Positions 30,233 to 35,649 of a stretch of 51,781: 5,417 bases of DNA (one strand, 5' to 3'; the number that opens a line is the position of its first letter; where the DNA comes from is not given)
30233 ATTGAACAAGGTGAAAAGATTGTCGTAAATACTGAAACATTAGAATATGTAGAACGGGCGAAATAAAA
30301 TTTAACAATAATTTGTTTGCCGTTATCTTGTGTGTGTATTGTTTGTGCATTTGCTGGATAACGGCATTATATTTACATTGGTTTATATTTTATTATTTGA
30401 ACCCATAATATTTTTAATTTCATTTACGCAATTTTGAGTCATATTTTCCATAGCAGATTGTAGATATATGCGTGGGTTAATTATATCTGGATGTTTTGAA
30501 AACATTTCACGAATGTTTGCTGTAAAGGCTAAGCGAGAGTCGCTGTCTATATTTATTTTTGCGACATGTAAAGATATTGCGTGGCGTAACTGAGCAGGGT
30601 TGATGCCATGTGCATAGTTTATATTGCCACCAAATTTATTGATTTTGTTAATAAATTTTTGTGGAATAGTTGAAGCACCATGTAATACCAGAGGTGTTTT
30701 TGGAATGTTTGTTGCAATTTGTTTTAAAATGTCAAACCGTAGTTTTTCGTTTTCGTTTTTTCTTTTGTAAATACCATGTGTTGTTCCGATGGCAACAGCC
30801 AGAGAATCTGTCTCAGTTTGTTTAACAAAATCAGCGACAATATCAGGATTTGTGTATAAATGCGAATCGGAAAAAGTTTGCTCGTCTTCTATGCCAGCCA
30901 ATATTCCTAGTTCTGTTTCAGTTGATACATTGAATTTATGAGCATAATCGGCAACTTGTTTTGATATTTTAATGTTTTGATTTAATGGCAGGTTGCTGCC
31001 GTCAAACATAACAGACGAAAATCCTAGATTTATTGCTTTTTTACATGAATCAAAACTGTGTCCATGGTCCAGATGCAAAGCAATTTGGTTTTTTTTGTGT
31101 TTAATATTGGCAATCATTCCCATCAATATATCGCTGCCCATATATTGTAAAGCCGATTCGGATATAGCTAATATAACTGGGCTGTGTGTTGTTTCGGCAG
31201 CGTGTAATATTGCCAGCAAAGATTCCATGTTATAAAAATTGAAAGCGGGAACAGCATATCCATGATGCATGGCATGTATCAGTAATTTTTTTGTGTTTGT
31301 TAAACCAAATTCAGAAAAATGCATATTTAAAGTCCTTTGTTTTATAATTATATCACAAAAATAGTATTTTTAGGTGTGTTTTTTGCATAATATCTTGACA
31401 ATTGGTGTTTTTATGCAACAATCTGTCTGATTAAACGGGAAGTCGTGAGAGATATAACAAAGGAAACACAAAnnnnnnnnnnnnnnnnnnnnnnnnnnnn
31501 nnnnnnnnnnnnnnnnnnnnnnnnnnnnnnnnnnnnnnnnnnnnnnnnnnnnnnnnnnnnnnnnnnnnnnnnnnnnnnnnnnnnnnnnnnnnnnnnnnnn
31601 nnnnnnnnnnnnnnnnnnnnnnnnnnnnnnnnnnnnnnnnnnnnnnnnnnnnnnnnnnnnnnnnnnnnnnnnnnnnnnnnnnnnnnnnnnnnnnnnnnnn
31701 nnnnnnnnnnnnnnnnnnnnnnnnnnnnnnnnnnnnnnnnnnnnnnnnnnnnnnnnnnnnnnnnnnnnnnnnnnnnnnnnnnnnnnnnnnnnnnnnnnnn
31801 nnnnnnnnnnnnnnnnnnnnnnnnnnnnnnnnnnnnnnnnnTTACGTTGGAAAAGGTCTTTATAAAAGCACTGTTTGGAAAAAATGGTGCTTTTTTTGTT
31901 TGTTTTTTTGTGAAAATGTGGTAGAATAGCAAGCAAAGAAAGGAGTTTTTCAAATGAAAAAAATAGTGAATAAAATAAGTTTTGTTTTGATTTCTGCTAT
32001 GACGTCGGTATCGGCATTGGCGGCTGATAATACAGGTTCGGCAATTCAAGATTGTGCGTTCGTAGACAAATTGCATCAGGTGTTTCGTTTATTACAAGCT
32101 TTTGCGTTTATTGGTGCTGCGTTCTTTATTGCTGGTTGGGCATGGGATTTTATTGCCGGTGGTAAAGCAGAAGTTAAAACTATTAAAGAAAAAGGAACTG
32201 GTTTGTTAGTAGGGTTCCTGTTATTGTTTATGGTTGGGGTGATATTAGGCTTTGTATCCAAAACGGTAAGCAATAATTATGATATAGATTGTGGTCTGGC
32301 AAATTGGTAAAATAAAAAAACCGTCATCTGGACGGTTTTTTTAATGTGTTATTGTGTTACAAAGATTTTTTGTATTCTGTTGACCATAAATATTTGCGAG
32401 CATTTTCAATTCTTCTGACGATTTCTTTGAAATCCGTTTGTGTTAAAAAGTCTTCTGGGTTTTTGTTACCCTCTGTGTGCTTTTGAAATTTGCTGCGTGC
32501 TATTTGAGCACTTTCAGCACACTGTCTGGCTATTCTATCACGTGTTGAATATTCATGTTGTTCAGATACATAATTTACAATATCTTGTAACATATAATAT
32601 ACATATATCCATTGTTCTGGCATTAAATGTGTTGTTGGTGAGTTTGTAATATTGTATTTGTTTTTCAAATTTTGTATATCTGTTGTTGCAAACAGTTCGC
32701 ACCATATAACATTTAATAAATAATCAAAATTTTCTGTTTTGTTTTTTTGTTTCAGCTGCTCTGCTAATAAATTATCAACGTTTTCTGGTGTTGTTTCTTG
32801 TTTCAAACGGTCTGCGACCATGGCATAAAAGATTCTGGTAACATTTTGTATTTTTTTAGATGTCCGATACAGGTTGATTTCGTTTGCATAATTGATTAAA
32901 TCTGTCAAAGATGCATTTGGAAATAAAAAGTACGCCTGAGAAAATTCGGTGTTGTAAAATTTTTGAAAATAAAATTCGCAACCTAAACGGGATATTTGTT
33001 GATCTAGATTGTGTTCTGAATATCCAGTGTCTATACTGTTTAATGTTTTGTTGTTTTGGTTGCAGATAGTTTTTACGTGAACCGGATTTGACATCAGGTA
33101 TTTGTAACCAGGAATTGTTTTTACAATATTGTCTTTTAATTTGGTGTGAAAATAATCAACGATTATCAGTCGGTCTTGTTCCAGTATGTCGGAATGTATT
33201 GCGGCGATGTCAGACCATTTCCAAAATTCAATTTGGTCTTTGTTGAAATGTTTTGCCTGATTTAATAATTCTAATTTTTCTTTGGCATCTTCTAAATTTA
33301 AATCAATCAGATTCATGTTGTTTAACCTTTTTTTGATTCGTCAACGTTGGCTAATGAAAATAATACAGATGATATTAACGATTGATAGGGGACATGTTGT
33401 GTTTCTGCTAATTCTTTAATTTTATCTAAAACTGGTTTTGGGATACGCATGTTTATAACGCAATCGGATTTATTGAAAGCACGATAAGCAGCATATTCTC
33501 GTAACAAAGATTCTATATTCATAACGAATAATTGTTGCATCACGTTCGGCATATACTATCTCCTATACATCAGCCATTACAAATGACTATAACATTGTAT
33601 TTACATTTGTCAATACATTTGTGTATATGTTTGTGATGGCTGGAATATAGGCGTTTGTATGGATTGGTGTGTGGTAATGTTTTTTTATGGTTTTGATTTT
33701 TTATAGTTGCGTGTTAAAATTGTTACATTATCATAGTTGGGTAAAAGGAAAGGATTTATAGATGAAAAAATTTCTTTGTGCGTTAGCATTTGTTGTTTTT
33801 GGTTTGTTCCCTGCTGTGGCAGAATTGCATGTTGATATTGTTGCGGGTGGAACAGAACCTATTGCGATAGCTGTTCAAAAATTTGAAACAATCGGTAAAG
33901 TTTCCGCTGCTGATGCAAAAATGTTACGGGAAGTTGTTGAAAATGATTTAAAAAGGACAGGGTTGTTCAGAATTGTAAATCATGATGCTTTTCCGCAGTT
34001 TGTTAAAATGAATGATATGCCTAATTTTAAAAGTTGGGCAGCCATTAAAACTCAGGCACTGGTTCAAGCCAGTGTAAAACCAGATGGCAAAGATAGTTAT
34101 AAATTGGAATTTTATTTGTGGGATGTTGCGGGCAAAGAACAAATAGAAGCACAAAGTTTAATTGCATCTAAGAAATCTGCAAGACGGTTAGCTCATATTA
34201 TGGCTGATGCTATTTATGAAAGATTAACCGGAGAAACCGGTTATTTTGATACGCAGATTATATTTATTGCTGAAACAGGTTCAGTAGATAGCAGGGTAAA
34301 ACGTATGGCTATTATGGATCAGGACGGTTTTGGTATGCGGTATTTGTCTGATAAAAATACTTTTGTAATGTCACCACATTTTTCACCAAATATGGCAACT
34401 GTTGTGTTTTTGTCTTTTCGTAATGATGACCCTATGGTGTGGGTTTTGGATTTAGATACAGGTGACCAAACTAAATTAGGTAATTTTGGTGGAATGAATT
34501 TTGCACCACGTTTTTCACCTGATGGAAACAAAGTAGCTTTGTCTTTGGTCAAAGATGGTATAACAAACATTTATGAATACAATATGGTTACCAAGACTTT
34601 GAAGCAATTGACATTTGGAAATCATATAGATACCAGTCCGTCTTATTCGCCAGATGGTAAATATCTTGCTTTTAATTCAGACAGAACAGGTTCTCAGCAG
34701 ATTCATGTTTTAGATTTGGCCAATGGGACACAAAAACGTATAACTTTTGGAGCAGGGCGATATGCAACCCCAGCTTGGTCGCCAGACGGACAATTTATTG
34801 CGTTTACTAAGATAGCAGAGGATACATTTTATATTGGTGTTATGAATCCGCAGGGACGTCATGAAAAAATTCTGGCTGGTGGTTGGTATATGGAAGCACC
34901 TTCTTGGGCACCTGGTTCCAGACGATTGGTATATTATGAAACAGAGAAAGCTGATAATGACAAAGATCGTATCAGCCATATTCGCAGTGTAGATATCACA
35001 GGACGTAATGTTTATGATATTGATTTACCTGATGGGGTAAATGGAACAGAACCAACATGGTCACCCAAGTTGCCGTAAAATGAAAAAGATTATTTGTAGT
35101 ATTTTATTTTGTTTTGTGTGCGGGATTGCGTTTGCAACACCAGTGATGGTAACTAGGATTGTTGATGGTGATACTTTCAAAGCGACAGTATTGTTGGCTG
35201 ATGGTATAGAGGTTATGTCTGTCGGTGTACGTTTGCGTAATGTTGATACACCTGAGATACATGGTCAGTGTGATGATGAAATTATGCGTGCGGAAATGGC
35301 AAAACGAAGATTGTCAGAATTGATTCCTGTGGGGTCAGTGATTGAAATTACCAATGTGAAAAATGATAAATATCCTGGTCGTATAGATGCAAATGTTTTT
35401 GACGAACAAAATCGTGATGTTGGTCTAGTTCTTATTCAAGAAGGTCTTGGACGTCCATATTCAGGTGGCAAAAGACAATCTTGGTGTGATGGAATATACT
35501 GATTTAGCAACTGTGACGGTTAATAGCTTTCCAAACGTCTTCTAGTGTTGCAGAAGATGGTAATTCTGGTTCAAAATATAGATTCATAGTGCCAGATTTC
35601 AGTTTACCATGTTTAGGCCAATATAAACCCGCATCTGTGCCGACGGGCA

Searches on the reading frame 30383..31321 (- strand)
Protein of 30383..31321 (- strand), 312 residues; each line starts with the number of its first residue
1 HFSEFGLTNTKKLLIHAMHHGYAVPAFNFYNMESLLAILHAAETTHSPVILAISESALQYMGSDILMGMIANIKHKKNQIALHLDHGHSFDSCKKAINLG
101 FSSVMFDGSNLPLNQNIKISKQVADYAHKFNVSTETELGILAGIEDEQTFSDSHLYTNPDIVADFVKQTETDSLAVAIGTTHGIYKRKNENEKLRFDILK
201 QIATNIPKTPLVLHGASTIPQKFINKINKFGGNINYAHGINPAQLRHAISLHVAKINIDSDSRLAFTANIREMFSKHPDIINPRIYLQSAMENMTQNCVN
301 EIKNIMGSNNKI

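Call 77: search_protein_families(library=pfam, proteins=[window:30383-31321:-], max_evalue=0.001)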
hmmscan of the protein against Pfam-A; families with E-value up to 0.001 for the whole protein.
window:30383-31321:- (312 aa): 1 family
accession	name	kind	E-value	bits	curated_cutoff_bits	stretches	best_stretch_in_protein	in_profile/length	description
PF01116.26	F_bP_aldolase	-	4.2e-90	302.5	25.5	1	9-311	2-277/277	Fructose-bisphosphate aldolase class-II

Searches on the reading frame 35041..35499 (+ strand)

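Call 77: search_protein_families(library=pfam, proteins=[window:35041-35499:+], max_evalue=0.001)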
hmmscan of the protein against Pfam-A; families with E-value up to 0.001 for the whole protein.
window:35041-35499:+ (153 aa): 1 family
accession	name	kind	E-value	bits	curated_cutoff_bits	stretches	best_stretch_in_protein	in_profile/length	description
PF00565.23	SNase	-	3.5e-05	24.7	21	1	63-140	2-77/107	Staphylococcal nuclease homologue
